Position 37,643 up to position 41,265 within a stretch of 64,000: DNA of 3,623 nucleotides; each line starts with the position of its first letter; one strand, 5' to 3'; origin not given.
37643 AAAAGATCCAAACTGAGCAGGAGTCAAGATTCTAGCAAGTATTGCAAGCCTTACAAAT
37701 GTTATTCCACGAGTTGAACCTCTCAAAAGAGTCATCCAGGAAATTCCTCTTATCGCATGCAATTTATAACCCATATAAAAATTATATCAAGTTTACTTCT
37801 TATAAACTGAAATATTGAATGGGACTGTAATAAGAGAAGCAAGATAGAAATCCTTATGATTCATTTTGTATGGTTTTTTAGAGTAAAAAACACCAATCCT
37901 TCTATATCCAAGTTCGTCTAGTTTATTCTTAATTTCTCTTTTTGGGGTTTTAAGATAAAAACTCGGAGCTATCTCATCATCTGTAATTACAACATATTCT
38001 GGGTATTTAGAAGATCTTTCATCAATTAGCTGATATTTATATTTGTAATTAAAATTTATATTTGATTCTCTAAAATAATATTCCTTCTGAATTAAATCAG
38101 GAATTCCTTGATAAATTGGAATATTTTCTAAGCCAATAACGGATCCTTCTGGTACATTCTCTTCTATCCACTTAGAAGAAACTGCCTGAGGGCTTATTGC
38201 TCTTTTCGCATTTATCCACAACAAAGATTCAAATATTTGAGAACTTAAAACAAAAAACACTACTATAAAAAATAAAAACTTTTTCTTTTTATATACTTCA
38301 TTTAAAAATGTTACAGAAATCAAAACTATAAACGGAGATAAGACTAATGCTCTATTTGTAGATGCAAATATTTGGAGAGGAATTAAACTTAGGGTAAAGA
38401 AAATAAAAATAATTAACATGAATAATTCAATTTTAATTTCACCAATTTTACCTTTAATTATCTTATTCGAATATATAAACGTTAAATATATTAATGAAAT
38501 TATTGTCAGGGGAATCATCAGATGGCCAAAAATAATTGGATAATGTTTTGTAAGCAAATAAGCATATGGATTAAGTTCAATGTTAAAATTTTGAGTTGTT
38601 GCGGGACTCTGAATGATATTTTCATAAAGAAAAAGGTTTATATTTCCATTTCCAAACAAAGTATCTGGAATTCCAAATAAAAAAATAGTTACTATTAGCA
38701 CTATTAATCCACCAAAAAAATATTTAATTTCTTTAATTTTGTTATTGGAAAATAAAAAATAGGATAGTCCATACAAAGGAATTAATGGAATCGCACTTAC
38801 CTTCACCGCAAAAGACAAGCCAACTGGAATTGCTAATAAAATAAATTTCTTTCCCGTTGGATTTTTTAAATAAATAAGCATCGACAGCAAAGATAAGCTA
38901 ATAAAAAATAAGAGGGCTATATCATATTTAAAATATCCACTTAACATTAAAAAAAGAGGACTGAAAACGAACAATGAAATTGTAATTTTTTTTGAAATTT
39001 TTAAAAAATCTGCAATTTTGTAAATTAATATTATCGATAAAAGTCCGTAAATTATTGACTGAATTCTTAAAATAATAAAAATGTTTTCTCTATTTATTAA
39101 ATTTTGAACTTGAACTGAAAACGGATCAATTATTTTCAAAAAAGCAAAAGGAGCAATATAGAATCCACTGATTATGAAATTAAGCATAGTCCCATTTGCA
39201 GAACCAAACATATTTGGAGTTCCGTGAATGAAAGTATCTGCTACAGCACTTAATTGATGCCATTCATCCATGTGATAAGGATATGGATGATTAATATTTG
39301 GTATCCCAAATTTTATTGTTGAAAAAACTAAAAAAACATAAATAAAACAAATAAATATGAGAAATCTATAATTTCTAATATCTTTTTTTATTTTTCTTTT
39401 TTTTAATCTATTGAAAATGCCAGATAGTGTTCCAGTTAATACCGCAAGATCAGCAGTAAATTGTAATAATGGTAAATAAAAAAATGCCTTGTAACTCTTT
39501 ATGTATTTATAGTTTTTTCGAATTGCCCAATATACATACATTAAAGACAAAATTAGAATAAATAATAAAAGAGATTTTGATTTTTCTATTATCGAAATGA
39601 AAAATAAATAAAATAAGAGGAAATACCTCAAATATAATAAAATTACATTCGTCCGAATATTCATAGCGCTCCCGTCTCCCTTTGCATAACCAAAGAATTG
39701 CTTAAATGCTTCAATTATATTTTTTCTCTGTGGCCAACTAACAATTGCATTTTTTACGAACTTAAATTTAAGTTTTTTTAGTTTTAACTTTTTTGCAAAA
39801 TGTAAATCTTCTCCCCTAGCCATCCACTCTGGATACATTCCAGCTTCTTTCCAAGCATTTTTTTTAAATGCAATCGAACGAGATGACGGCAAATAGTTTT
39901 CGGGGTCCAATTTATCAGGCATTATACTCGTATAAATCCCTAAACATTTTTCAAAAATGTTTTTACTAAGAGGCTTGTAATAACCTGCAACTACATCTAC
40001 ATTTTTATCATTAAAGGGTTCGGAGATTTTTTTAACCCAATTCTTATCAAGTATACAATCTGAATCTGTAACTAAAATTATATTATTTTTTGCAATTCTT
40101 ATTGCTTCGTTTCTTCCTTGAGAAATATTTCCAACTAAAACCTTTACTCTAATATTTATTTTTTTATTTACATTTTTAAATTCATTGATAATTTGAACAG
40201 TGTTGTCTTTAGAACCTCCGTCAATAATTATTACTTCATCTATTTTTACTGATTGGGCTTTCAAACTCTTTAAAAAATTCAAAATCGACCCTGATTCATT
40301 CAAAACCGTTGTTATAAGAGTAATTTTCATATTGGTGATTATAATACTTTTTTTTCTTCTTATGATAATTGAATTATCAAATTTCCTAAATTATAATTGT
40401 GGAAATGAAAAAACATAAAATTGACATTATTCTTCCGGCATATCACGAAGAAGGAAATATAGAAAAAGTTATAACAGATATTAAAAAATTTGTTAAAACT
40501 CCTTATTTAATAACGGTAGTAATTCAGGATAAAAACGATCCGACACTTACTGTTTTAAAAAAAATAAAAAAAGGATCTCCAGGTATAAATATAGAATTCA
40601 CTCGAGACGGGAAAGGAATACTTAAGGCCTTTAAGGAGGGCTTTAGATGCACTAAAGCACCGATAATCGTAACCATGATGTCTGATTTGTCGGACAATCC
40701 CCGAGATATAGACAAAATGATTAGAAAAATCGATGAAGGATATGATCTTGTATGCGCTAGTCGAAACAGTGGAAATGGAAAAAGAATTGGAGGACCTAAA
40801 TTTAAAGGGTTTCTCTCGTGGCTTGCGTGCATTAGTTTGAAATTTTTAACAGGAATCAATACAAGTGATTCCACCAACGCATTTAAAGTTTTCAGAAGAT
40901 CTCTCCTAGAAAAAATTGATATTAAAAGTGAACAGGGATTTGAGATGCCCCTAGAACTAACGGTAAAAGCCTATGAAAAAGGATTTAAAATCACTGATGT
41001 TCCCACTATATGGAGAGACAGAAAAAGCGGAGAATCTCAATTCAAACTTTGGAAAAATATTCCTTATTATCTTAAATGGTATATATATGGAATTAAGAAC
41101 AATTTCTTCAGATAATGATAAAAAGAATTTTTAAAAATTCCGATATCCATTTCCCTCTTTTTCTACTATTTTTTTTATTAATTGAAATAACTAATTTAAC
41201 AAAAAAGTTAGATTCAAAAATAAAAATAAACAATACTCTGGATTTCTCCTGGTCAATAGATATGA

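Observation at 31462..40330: Two giant GT2-polytopic membrane fusion proteins (732 and 845 aa) suggesting synthase-type processive or coupled glycosyl transfer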

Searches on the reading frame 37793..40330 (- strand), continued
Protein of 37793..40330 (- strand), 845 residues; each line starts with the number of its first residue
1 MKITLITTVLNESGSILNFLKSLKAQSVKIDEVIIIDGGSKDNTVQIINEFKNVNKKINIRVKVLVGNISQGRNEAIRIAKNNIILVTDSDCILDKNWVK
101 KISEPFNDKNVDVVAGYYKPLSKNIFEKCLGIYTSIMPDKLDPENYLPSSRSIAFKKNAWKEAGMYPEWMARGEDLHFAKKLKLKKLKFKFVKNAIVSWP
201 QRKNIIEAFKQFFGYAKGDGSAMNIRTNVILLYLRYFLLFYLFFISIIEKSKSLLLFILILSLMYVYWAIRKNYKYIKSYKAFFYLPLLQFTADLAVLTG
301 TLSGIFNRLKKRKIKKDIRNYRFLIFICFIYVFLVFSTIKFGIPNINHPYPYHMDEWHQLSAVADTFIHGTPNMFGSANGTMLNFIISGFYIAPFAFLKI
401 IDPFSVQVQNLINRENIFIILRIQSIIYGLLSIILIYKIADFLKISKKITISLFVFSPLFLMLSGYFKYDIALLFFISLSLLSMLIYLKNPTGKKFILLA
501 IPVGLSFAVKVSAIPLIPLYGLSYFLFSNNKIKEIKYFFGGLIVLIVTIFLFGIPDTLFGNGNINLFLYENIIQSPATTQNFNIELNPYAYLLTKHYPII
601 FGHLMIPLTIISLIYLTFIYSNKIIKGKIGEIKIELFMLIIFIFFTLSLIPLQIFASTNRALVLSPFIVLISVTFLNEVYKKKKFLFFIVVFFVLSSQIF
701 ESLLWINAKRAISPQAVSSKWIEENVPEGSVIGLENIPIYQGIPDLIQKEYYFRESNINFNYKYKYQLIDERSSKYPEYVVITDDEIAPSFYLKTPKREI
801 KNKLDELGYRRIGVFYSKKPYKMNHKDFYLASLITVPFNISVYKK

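Call 93: search_protein_families(library=ncbifam, alignment_id=A3, max_evalue=0.00001)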
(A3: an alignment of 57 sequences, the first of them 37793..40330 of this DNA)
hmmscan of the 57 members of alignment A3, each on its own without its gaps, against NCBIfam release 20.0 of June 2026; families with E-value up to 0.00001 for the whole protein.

A. member 1, window:37793-40330:- (845 aa): 9 families
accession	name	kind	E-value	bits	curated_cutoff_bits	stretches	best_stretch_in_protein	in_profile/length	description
TIGR04283.1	glyco_like_mftF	equivalog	1.1e-15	57.8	182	1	3-198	1-184/221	TIGR04283 family arsenosugar biosynthesis glycosyltransferase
TIGR03965.1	mycofact_glyco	equivalog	2.4e-14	53.1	280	1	3-219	76-300/467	mycofactocin biosynthesis glycosyltransferase MftF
TIGR03937.1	PgaC_IcaA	equivalog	3.8e-13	49.2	422.3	1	2-346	46-390/407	poly-beta-1,6-N-acetyl-D-glucosamine synthase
NF041875.1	EPS_EpsD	equivalog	4.7e-12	46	370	1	11-199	9-206/325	exopolysaccharide biosynthesis glycosyltransferase EpsD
NF007482.0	PRK10073.1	equivalog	1.2e-10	40.9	423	1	2-114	7-118/334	glycosyltransferase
NF038302.1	EPS_HpsE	equivalog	1.1e-08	34.4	300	1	4-110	4-114/307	hormogonium polysaccharide biosynthesis glycosyltransferase HpsE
NF047683.1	TeichurnBiosyTuaG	equivalog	7.8e-08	32.3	400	1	2-101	7-106/252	teichuronic acid biosynthesis protein TuaG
NF041394.1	GtaseAglG_Halo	equivalog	1.6e-06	27.6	440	1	15-120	17-121/304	glucosyl-dolichyl phosphate glucuronosyltransferase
TIGR03111.1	glyc2_xrt_Gpos1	hypoth_equivalog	2.6e-06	26.5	363.95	1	2-117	50-168/439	TIGR03111 family XrtG-associated glycosyltransferase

B. families by the number of members that match (of 57 scanned): 24 families
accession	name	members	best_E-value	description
TIGR04283.1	glyco_like_mftF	57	6.8e-21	TIGR04283 family arsenosugar biosynthesis glycosyltransferase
TIGR03937.1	PgaC_IcaA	57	2.4e-18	poly-beta-1,6-N-acetyl-D-glucosamine synthase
NF041875.1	EPS_EpsD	56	4.4e-19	exopolysaccharide biosynthesis glycosyltransferase EpsD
TIGR03965.1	mycofact_glyco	55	3e-18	mycofactocin biosynthesis glycosyltransferase MftF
NF007482.0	PRK10073.1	55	1.3e-14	glycosyltransferase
NF047683.1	TeichurnBiosyTuaG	52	1.4e-12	teichuronic acid biosynthesis protein TuaG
NF038302.1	EPS_HpsE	50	4.9e-15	hormogonium polysaccharide biosynthesis glycosyltransferase HpsE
TIGR03472.1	HpnI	31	3.3e-12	bacteriohopanetetrol glucosamine biosynthesis glycosyltransferase HpnI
NF010496.0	PRK13915.1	30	2.8e-10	glucosyl-3-phosphoglycerate synthase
NF053739.1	GlytfEpsEBac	28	8.4e-10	glycosyltransferase EpsE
NF041394.1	GtaseAglG_Halo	27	1.6e-09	glucosyl-dolichyl phosphate glucuronosyltransferase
NF038299.1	EPS_HpsN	19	5.6e-08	hormogonium polysaccharide biosynthesis glycosyltransferase HpsN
TIGR03111.1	glyc2_xrt_Gpos1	10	2.9e-10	TIGR03111 family XrtG-associated glycosyltransferase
NF047588.1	GlcsyltransPgfSStrep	9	3.7e-08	glycosyltransferase PgfS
TIGR04242.1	nodulat_NodC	9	7.3e-08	chitooligosaccharide synthase NodC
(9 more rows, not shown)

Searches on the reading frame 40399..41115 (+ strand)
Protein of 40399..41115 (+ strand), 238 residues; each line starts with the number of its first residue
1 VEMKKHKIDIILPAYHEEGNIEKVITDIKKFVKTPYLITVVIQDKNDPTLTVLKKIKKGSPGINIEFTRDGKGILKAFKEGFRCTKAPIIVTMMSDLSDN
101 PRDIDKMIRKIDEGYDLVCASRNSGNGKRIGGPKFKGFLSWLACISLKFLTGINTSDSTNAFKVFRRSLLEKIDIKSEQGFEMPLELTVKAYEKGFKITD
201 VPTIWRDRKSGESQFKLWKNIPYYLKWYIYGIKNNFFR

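Call 4: search_protein_families(library=pfam, proteins=[window:40399-41115:+], max_evalue=0.01)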
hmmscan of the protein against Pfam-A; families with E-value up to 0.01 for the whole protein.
window:40399-41115:+ (238 aa): 1 family
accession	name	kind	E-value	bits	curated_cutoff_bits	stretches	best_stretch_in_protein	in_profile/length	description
PF00535.33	Glycos_transf_2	-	4.1e-20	72.8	23.3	1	10-173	2-167/168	Glycosyl transferase family 2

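Call 5: search_protein_families(library=ncbifam, proteins=[window:40399-41115:+], max_evalue=0.01)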
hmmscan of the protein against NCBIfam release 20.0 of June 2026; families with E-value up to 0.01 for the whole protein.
window:40399-41115:+ (238 aa): 8 families
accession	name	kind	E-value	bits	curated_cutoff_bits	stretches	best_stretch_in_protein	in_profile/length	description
TIGR04182.1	glyco_TIGR04182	equivalog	1e-13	51.3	325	1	9-211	3-196/293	S-layer glycoprotein N-glycosyltransferase AglJ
NF047588.1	GlcsyltransPgfSStrep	equivalog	2.1e-12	46.9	500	1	7-225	2-215/308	glycosyltransferase PgfS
NF041391.1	DPhHxTase_Halo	equivalog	2.4e-12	46.3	375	1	14-213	3-190/213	dolichyl-phosphate hexose transferase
NF007986.1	PRK10714.1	equivalog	1.5e-10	40.6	529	1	4-221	4-216/316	undecaprenyl-phosphate 4-deoxy-4-formamido-L-arabinose transferase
NF058614.1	PPMAGASynPpgS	equivalog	3.7e-06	26.5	370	1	10-202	4-193/226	polyprenyl-phospho-N-acetylgalactosaminyl synthase PpgS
TIGR03937.1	PgaC_IcaA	equivalog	4.7e-05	22.5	422.3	1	5-114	44-153/407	poly-beta-1,6-N-acetyl-D-glucosamine synthase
TIGR03111.1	glyc2_xrt_Gpos1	hypoth_equivalog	0.0005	19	363.95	1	6-119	49-164/439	TIGR03111 family XrtG-associated glycosyltransferase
NF047683.1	TeichurnBiosyTuaG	equivalog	0.00097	18.8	400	1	1-109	1-109/252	teichuronic acid biosynthesis protein TuaG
